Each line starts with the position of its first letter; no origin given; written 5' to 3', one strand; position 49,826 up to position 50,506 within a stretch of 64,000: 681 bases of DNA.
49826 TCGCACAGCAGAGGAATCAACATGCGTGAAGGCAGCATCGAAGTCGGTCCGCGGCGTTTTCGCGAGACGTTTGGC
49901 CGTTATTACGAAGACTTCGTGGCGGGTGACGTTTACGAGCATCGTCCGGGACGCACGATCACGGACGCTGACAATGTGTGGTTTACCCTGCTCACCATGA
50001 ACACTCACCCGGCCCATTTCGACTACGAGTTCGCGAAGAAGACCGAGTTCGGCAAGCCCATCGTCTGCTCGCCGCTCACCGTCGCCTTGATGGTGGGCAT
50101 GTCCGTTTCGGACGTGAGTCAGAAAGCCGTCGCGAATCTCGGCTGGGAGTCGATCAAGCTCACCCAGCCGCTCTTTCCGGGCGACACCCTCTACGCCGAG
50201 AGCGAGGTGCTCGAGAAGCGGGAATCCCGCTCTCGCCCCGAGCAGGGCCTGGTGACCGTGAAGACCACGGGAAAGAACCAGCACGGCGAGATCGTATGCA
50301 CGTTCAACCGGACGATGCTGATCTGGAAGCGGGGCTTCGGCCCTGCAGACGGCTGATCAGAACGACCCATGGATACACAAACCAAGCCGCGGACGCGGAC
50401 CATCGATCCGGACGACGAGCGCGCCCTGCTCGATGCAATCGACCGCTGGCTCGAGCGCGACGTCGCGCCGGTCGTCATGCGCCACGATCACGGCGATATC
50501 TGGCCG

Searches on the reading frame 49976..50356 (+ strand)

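Call 28: search_protein_families(library=pfam, proteins=[window:49976-50356:+], max_evalue=0.001)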
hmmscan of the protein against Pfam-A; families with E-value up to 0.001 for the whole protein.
window:49976-50356:+ (126 aa): 3 families
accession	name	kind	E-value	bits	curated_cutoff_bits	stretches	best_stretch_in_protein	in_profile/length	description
PF01575.25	MaoC_dehydratas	-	6.3e-19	68.2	27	1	3-99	26-121/123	MaoC like domain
PF19315.5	MC_hydratase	-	3.9e-18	66.1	26.5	1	6-125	52-173/353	Mesaconyl-CoA hydratase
PF13452.11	FAS1_DH_region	-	2.7e-08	34.5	22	1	8-109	27-131/132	FAS1-like, dehydratase domain region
